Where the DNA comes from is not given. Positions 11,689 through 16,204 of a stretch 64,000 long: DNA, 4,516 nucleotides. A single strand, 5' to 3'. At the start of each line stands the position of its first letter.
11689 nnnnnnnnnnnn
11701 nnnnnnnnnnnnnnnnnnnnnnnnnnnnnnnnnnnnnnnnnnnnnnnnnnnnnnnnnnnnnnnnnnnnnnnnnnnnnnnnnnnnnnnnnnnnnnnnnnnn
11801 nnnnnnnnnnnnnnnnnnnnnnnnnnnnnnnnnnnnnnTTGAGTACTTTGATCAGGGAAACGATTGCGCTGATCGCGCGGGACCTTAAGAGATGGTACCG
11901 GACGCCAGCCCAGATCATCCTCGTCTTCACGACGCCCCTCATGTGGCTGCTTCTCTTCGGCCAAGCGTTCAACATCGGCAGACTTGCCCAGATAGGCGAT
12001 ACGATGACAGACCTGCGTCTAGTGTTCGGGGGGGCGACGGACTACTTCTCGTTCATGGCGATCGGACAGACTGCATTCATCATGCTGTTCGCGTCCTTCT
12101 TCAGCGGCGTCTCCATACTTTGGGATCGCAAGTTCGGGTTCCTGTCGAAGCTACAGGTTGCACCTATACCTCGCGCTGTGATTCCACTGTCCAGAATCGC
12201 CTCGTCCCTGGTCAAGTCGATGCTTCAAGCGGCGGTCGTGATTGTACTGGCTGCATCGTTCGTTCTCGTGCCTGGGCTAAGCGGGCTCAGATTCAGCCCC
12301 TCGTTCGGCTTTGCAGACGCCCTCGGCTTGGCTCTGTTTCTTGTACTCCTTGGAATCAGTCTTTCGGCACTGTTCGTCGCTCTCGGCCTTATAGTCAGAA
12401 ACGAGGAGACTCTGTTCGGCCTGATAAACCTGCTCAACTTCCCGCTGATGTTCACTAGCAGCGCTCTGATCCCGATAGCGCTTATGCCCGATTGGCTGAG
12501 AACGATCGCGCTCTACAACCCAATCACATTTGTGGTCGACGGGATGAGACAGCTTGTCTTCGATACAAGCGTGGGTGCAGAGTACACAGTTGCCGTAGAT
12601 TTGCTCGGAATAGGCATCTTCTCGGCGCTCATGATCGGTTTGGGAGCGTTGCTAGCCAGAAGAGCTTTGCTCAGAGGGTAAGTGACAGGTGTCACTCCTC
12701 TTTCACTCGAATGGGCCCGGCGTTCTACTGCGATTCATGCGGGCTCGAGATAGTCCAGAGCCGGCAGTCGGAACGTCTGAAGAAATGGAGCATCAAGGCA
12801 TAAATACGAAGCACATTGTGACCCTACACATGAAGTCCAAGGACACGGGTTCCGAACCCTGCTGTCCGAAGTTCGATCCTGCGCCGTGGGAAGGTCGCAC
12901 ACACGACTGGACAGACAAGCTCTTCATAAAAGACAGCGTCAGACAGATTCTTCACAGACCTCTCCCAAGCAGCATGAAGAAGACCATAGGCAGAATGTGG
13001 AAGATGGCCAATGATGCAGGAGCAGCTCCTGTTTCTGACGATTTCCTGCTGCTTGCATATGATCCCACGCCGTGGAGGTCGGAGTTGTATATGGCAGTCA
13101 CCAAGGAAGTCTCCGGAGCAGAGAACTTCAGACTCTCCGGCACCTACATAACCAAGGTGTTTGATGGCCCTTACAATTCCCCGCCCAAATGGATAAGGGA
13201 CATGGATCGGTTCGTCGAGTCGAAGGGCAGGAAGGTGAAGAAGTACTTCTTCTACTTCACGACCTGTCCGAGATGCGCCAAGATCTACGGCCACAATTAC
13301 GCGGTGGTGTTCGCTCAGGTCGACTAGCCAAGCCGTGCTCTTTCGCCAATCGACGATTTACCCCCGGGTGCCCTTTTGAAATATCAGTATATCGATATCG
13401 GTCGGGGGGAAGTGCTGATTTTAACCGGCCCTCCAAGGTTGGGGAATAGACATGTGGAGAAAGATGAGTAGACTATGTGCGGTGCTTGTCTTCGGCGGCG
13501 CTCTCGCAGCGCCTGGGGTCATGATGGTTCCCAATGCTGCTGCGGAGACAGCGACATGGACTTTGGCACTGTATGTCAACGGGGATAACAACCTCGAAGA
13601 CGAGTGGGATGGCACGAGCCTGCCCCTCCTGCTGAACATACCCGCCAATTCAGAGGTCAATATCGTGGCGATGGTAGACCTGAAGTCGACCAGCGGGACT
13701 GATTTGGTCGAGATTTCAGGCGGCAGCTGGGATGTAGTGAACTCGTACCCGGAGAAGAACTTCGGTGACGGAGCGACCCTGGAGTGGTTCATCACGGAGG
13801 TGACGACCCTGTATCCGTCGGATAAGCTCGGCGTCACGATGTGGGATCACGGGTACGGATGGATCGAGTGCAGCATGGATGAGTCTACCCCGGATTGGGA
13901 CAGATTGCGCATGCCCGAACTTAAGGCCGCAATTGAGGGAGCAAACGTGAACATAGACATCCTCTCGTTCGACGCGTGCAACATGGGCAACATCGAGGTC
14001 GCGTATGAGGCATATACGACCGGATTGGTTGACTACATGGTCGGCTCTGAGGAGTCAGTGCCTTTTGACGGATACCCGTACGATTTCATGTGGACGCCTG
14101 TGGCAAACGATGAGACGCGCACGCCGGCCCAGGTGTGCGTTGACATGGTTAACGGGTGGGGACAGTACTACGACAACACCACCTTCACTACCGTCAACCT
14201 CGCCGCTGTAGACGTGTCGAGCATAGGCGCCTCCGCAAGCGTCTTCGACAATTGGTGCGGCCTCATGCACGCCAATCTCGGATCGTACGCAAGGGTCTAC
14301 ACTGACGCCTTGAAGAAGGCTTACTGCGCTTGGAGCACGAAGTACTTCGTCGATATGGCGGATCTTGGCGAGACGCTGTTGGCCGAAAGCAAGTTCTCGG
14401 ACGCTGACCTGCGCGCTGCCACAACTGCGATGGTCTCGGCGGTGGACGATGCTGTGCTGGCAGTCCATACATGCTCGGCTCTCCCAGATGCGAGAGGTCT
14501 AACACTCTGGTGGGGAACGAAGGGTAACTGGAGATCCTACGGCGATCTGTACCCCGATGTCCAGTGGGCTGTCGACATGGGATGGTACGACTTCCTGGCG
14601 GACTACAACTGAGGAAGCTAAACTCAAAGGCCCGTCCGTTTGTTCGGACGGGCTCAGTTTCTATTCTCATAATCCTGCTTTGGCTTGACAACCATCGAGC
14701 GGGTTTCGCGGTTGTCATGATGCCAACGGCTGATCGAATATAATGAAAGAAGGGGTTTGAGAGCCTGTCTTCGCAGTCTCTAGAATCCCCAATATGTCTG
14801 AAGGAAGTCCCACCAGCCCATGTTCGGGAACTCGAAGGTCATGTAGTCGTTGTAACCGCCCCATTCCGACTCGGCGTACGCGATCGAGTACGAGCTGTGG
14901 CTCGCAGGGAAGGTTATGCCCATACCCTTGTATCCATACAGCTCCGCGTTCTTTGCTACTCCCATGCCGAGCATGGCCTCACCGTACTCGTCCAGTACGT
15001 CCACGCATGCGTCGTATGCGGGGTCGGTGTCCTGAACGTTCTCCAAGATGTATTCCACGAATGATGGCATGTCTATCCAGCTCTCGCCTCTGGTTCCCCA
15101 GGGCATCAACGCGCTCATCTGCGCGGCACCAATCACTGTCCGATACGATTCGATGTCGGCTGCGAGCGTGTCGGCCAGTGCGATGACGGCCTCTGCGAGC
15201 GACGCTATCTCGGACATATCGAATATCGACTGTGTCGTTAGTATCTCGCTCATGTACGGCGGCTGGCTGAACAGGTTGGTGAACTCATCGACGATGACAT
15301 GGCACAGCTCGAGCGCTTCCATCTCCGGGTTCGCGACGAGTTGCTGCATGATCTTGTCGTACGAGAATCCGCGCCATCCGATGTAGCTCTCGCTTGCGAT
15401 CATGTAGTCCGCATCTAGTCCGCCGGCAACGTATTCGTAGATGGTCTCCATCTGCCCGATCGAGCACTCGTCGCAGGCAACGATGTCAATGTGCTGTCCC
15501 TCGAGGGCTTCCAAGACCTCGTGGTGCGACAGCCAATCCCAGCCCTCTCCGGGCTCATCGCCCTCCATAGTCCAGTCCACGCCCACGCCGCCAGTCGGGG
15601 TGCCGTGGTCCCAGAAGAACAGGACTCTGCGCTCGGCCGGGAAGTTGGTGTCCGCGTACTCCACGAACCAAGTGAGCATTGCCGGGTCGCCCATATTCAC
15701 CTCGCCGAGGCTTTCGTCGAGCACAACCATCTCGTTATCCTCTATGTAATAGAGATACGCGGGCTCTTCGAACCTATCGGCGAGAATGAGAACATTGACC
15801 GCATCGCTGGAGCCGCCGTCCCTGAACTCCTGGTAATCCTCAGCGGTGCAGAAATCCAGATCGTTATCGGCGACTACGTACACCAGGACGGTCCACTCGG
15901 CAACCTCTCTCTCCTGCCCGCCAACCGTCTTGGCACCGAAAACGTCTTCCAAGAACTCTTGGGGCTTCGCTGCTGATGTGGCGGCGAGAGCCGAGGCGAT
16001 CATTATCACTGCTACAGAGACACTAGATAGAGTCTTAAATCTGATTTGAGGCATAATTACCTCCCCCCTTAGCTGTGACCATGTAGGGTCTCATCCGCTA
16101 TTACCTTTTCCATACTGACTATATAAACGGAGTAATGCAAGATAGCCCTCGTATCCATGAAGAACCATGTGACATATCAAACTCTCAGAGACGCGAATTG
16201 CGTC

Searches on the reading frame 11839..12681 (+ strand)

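Call 19: search_protein_families(library=pfam, proteins=[window:11839-12681:+], max_evalue=0.0001)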
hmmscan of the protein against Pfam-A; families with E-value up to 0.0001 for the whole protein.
window:11839-12681:+ (280 aa): 2 families
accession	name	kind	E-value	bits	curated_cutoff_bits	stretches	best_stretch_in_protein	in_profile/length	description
PF01061.29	ABC2_membrane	-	1.8e-28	100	26.9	1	8-241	3-211/211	ABC-2 type transporter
PF12698.13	ABC2_membrane_3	-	2.2e-16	60.3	31.6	1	63-270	154-346/347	ABC-2 family transporter protein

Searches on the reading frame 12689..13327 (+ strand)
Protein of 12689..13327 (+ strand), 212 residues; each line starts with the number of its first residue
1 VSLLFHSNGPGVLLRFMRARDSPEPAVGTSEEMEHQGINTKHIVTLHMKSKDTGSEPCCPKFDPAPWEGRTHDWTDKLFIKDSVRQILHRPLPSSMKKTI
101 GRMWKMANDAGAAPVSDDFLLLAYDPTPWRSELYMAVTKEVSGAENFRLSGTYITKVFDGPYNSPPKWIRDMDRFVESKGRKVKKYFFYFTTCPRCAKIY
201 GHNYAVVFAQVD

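Call 20: search_protein_families(library=pfam, proteins=[window:12689-13327:+], max_evalue=0.0001)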
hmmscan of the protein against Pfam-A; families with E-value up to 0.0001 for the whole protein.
window:12689-13327:+ (212 aa): 1 family
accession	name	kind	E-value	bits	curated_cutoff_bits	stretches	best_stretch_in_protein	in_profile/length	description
PF20603.3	Bact_hydrolase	-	1.6e-53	181.4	27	1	55-211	7-160/160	Bacterial hydrolase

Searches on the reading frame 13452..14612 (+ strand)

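Call 20: search_protein_families(library=pfam, proteins=[window:13452-14612:+], max_evalue=0.0001)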
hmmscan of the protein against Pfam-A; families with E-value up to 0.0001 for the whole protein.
window:13452-14612:+ (386 aa): 1 family
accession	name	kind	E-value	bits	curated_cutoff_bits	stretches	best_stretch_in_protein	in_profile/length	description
PF03415.19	Peptidase_C11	-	2.1e-36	126.6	25.8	1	41-336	2-304/359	Clostripain family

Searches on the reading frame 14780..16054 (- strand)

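Call 20: search_protein_families(library=pfam, proteins=[window:14780-16054:-], max_evalue=0.0001)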
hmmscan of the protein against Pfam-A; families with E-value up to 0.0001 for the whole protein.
window:14780-16054:- (424 aa): 1 family
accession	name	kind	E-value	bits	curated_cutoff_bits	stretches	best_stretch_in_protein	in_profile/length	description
PF03415.19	Peptidase_C11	-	2.8e-34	119.7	25.8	1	58-315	1-250/359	Clostripain family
